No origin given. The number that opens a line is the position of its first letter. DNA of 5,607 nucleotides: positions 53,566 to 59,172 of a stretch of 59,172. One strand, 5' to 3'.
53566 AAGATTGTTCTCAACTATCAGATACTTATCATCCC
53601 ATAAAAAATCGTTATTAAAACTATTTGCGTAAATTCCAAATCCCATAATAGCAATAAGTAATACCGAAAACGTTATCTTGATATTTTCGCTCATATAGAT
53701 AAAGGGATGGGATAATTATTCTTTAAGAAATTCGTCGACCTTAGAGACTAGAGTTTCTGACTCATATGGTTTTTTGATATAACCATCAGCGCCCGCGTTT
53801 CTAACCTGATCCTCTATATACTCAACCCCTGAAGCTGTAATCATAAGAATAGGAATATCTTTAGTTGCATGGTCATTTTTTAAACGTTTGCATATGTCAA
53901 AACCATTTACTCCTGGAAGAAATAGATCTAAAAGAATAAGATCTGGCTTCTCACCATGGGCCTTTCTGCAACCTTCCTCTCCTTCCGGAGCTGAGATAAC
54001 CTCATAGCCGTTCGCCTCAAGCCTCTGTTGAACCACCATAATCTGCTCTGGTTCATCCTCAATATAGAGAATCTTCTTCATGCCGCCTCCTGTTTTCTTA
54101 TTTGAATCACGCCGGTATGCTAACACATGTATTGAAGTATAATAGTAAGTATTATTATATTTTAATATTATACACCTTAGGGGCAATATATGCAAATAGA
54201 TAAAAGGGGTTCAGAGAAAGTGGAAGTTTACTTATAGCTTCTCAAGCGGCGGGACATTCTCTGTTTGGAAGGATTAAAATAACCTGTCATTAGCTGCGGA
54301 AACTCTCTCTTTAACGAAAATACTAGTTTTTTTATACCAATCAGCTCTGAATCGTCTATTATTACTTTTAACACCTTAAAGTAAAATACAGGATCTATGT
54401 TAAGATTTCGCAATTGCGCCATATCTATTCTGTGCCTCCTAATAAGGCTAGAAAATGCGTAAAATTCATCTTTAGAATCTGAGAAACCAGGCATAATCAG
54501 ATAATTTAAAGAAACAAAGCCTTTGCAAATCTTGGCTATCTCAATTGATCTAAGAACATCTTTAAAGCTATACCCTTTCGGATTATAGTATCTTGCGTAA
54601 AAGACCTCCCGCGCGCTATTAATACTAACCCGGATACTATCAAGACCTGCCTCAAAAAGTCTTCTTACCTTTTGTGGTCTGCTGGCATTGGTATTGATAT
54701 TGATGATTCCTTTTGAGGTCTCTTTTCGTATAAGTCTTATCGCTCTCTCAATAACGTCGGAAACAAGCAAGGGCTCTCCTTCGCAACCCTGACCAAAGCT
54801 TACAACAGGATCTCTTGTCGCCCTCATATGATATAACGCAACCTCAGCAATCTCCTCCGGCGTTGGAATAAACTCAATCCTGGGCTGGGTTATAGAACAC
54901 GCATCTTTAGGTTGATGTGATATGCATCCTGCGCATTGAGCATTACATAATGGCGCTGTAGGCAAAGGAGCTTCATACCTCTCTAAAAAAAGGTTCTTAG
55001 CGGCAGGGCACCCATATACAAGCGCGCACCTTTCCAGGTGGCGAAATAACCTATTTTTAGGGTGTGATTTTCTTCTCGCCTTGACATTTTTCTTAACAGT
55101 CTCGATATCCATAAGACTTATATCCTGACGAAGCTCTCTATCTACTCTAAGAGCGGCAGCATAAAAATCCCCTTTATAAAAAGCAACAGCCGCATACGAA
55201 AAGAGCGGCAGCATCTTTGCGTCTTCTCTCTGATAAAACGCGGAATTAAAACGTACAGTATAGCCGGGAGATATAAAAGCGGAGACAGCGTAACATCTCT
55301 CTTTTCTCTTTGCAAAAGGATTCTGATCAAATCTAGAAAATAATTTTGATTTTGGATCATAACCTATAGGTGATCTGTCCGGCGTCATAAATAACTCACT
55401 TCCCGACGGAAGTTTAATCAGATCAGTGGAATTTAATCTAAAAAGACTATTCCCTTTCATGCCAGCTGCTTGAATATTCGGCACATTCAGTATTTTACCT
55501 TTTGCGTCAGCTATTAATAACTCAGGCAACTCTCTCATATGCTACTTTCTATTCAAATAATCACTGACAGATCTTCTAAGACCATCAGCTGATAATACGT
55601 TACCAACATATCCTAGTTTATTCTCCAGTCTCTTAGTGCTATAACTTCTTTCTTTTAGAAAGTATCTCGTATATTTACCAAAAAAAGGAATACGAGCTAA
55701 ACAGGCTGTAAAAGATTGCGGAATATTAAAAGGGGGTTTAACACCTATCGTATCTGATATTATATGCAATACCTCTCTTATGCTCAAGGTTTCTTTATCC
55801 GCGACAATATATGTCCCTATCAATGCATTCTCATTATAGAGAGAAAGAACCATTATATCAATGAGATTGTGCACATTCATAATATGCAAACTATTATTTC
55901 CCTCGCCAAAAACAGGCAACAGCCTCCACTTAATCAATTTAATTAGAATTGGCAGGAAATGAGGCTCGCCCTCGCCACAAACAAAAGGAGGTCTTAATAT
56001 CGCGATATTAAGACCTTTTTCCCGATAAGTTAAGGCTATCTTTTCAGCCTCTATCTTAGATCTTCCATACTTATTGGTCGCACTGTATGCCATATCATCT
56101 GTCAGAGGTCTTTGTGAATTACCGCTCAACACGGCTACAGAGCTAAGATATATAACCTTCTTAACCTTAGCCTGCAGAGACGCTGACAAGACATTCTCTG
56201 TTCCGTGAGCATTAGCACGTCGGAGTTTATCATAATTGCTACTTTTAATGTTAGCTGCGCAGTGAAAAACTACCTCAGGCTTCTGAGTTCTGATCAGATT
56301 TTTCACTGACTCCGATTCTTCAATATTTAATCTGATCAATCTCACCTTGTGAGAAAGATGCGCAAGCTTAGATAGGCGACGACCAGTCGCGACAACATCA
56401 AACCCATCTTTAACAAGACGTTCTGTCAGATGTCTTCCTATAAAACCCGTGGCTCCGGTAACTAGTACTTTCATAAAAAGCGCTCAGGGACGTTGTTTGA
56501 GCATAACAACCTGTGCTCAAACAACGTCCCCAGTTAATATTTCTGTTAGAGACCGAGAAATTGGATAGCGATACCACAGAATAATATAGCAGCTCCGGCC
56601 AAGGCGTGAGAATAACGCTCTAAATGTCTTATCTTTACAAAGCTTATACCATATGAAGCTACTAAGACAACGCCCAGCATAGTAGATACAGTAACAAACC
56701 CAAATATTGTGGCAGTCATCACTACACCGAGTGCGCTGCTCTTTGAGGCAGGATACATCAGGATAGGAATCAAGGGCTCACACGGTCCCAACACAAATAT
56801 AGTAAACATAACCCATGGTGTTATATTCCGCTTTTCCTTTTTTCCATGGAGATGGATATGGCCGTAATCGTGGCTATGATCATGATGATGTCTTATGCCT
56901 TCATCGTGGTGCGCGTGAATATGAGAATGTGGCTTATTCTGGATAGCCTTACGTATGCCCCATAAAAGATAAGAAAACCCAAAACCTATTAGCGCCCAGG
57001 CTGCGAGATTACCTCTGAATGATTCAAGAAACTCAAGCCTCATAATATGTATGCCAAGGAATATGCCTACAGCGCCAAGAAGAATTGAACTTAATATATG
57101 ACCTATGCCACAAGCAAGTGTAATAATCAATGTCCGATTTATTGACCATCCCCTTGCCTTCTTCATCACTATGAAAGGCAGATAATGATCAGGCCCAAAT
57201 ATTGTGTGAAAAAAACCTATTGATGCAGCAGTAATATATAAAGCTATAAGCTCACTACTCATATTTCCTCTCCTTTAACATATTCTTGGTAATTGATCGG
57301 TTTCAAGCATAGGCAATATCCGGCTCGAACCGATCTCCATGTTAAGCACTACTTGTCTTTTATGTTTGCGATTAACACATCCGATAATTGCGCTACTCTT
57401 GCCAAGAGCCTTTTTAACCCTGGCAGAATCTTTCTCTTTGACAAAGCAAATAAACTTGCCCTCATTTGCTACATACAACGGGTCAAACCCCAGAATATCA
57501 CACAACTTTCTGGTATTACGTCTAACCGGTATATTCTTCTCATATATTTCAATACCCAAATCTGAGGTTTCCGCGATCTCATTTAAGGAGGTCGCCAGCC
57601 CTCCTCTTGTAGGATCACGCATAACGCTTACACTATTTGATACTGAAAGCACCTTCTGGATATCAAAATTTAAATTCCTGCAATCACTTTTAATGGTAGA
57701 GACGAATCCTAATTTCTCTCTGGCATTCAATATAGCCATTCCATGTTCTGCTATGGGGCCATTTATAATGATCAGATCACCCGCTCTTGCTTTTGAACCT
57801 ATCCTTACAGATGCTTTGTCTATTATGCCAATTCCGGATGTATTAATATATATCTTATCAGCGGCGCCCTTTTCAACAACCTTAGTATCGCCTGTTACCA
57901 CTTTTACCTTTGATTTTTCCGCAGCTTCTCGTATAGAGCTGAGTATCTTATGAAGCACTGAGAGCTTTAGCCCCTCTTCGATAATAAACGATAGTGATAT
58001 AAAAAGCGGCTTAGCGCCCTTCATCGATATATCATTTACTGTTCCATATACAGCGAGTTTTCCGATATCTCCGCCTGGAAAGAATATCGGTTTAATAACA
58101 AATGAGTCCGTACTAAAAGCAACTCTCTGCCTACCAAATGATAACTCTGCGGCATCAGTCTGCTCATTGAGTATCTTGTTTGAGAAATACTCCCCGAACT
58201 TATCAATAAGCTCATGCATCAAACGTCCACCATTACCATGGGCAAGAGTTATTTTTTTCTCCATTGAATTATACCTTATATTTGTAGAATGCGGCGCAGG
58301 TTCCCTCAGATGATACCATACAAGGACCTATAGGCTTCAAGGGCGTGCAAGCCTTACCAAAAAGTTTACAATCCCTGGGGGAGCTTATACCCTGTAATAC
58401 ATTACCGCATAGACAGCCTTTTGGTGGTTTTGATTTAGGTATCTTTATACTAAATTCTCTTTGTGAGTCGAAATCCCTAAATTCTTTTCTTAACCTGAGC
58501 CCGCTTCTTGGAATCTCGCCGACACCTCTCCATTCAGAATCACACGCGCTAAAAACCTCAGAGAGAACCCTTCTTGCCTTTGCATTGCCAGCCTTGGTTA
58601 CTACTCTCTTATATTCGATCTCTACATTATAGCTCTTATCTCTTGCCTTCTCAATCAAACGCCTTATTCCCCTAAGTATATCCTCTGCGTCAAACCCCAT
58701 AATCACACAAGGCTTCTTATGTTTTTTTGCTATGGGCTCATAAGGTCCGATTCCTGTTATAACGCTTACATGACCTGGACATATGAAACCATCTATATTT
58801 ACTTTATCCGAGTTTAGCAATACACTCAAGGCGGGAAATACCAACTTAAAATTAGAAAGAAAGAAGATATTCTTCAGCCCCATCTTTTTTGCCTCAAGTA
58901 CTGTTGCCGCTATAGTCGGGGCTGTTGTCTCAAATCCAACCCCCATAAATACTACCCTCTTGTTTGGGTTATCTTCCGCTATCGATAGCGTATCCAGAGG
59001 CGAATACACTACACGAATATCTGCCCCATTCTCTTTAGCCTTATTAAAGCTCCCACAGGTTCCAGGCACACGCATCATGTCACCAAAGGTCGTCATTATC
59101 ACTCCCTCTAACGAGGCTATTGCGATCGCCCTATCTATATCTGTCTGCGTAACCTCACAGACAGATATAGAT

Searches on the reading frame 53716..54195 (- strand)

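Call 68: search_protein_families(library=pfam, proteins=[window:53716-54195:-], max_evalue=0.00001)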
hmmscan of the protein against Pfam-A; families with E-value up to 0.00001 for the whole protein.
window:53716-54195:- (159 aa): 1 family
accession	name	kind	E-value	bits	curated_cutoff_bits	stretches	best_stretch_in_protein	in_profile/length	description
PF00072.30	Response_reg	-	5.8e-25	88.1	30.2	1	42-153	1-110/111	Response regulator receiver domain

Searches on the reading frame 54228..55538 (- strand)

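Call 68: search_protein_families(library=pfam, proteins=[window:54228-55538:-], max_evalue=0.00001)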
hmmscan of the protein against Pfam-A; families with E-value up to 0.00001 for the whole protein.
window:54228-55538:- (436 aa): 1 family
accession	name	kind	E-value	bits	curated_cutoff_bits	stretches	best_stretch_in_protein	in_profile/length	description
PF04055.27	Radical_SAM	-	5.1e-18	66.2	29.5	1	194-360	3-163/166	Radical SAM superfamily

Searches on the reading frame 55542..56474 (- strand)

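Call 68: search_protein_families(library=pfam, proteins=[window:55542-56474:-], max_evalue=0.00001)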
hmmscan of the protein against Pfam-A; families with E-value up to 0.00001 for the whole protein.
window:55542-56474:- (310 aa): 10 families
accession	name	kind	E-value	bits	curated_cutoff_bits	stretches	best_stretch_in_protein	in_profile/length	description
PF01370.27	Epimerase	-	2.1e-38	132.6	20.9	1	3-215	1-228/240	NAD dependent epimerase/dehydratase family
PF01073.25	3Beta_HSD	-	2.6e-24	86.2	22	1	4-211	1-228/280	3-beta hydroxysteroid dehydrogenase/isomerase family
PF04321.23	RmlD_sub_bind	-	1.8e-23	83.5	27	1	1-182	1-168/287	RmlD substrate binding domain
PF07993.18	NAD_binding_4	-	8.3e-23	81.3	20.1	1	57-171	82-213/258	Male sterility protein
PF16363.11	GDP_Man_Dehyd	-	1.5e-22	80.9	27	1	4-244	1-267/332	GDP-mannose 4,6 dehydratase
PF13460.12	NAD_binding_10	-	2.6e-18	67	27.2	1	7-164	1-145/184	NAD(P)H-binding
PF02719.21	Polysacc_synt_2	-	5.2e-13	49.3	20.2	1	3-153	1-155/293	Polysaccharide biosynthesis protein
PF08659.16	KR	-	1.1e-08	35.7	22.6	1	3-136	3-155/180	KR domain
PF05368.20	NmrA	-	1.6e-08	34.9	27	1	2-122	4-116/298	NmrA-like family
PF00106.31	adh_short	-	1.4e-07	31.6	26.6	1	3-164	3-181/195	short chain dehydrogenase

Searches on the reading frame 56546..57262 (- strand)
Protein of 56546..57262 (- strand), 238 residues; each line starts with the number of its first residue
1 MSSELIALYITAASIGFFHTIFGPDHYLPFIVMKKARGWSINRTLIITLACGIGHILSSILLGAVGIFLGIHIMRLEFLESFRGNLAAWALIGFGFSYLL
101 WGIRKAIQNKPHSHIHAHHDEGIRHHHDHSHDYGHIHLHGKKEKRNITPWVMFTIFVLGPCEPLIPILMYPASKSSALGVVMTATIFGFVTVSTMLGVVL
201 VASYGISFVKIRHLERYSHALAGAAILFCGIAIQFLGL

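Call 68: search_protein_families(library=pfam, proteins=[window:56546-57262:-], max_evalue=0.00001)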
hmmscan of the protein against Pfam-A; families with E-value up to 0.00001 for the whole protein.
window:56546-57262:- (238 aa): 1 family
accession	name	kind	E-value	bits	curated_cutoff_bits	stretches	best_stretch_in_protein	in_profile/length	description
PF13386.12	DsbD_2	-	5.3e-06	26.9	24.9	0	47-231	34-198/199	Cytochrome C biogenesis protein transmembrane region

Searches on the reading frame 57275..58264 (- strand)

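Call 68: search_protein_families(library=pfam, proteins=[window:57275-58264:-], max_evalue=0.00001)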
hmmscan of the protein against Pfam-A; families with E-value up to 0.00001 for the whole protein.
window:57275-58264:- (329 aa): 2 families
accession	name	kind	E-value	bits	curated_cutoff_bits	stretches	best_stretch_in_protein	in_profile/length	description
PF00586.29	AIRS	-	6.5e-23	81.7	24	1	37-148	3-112/112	AIR synthase related protein, N-terminal domain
PF02769.27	AIRS_C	-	1.2e-21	78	23.1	1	160-306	1-154/156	AIR synthase related protein, C-terminal domain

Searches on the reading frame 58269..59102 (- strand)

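Call 68: search_protein_families(library=pfam, proteins=[window:58269-59102:-], max_evalue=0.00001)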
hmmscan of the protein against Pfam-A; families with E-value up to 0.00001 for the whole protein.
window:58269-59102:- (277 aa): 1 family
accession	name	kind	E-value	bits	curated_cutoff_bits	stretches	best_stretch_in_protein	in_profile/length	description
PF01924.21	HypD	-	2.7e-116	389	25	1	1-276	76-351/351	Hydrogenase formation hypA family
